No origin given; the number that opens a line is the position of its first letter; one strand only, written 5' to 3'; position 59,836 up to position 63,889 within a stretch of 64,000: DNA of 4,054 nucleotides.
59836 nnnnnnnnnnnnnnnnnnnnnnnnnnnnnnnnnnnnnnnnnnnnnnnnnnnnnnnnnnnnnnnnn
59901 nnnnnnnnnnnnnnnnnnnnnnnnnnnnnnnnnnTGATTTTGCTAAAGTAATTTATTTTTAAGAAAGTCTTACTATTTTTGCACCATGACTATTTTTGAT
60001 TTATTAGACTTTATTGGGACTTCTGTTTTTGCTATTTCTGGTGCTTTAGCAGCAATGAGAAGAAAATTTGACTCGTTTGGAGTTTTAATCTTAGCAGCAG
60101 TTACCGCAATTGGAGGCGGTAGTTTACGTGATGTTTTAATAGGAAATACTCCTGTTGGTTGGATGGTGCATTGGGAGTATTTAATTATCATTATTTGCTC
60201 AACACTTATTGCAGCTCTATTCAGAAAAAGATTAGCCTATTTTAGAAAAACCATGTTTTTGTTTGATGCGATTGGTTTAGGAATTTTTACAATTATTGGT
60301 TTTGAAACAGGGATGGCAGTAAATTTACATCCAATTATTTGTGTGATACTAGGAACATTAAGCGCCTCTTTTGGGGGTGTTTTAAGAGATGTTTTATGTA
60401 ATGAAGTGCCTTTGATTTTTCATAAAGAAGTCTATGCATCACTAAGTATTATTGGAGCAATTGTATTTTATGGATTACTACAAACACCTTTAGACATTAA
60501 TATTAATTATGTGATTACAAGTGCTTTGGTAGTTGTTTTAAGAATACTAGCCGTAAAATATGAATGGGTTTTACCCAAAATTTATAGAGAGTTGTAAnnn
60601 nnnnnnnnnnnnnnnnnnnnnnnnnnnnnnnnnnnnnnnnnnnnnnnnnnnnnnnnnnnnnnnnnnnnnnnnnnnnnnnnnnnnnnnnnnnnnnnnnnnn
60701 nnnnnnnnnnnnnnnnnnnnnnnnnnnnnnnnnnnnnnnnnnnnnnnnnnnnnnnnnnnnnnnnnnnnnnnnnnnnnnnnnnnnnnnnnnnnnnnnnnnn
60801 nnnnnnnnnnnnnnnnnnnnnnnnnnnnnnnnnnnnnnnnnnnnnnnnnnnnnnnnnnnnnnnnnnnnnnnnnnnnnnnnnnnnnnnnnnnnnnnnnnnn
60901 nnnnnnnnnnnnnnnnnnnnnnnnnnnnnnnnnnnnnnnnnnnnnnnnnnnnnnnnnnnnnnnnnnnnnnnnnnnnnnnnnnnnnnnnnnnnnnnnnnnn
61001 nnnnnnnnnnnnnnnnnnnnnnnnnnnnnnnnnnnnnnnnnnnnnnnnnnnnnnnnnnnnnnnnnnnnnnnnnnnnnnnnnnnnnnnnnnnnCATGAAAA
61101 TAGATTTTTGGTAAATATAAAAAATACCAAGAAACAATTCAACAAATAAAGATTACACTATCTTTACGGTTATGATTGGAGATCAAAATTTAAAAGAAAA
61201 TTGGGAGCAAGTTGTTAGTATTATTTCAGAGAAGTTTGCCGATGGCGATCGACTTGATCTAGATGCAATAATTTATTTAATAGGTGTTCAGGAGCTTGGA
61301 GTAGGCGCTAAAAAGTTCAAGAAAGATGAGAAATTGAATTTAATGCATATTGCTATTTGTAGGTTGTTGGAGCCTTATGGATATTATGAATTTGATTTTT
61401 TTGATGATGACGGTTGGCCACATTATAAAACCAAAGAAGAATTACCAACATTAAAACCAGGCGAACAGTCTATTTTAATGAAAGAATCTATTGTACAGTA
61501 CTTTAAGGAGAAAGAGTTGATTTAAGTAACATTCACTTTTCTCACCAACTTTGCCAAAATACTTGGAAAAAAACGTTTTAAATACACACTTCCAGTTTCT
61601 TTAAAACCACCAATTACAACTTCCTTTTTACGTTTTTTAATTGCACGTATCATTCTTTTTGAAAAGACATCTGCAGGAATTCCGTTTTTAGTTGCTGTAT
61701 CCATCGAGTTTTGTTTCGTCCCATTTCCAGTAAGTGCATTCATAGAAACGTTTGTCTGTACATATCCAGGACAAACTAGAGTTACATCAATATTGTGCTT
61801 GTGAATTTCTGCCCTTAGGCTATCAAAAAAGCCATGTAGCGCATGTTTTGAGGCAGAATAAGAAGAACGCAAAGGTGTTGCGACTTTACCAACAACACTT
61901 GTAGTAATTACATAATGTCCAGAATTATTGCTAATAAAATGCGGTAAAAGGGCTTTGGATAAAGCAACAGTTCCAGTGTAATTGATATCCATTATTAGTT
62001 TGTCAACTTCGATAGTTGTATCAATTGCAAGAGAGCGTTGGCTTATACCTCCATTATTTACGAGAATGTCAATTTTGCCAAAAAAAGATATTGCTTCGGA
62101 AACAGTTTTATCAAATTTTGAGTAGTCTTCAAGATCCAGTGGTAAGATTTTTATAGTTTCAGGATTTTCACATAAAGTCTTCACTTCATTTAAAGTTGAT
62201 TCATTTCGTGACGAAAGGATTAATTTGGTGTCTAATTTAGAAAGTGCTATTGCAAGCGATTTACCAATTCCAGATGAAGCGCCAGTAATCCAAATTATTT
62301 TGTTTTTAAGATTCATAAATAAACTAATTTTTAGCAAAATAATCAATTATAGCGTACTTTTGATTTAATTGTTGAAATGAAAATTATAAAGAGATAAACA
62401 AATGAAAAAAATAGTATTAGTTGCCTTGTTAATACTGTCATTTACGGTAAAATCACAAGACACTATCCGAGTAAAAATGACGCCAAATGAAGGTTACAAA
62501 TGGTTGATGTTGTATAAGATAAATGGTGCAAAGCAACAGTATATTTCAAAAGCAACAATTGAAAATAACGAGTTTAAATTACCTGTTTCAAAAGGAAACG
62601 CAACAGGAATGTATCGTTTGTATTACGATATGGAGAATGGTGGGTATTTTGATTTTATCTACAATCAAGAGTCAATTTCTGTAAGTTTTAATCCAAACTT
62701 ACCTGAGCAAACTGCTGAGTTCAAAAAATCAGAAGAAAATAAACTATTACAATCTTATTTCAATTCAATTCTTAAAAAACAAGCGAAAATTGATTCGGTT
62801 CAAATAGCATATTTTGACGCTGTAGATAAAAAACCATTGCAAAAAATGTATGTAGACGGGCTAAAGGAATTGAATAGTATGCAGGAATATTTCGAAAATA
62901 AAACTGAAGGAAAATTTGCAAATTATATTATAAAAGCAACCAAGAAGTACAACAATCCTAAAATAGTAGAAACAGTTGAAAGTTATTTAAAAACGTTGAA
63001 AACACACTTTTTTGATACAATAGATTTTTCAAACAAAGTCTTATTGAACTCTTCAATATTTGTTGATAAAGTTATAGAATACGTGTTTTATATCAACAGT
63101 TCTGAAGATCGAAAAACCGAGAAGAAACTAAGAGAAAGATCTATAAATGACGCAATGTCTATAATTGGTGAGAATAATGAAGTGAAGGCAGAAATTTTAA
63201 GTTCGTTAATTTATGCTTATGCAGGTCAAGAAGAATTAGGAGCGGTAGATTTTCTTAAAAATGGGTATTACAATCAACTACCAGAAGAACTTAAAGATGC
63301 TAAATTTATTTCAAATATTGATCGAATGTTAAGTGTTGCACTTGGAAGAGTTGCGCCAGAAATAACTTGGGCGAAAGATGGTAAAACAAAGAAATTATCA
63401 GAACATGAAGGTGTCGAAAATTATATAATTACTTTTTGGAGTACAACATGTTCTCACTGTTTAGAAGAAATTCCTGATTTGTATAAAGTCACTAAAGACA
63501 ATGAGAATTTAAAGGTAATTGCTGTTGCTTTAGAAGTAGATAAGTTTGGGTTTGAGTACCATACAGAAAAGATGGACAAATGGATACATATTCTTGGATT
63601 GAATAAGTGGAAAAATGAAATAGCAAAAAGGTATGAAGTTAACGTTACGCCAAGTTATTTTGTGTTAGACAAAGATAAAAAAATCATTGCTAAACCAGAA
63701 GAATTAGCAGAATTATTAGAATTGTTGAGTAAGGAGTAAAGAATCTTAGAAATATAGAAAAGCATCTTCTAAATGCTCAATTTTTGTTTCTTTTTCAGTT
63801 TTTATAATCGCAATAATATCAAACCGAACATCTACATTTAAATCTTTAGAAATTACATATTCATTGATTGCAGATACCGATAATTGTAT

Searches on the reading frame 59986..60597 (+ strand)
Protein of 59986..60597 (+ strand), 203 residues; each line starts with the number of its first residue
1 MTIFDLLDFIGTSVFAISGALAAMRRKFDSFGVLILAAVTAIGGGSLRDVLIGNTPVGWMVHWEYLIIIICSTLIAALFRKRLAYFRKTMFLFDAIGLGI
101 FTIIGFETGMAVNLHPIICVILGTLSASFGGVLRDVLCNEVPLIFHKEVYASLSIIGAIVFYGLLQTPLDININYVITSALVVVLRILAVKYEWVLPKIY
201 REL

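Call 90: search_protein_families(library=pfam, proteins=[window:59986-60597:+], max_evalue=0.001)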
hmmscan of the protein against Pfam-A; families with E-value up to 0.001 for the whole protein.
window:59986-60597:+ (203 aa): 1 family
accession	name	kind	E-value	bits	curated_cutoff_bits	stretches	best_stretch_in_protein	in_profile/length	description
PF03458.18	Gly_transporter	-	1e-46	157.1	23.5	2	6-80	2-77/78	Glycine transporter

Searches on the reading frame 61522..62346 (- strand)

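Call 90: search_protein_families(library=pfam, proteins=[window:61522-62346:-], max_evalue=0.001)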
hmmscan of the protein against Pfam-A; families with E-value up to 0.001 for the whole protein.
window:61522-62346:- (274 aa): 5 families
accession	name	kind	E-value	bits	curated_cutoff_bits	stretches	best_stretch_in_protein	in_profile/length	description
PF00106.31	adh_short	-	3.2e-49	167.5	26.6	1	16-204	1-190/195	short chain dehydrogenase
PF13561.12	adh_short_C2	-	2.2e-33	116.2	27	1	22-208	1-188/236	Enoyl-(Acyl carrier protein) reductase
PF08659.16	KR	-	7.6e-10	39.4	22.6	1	19-180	4-166/180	KR domain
PF01370.27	Epimerase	-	0.00023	21.1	20.9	1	18-179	1-158/240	NAD dependent epimerase/dehydratase family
PF08643.16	DUF1776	-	0.00031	20.7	25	1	123-198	124-201/294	Fungal family of unknown function (DUF1776)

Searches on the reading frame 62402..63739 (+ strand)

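Call 49: search_protein_families(library=pfam, proteins=[window:62402-63739:+], max_evalue=0.00001)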
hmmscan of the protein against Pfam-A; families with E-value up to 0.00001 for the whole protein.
window:62402-63739:+ (445 aa): 3 families
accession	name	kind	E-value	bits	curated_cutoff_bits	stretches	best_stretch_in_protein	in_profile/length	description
PF13905.12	Thioredoxin_8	-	4e-12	46.7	27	1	342-428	5-94/94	Thioredoxin-like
PF00578.27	AhpC-TSA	-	3.7e-10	40.3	26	1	315-429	2-122/124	AhpC/TSA family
PF08534.16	Redoxin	-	1.9e-09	37.9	26.6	1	317-431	5-131/148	Redoxin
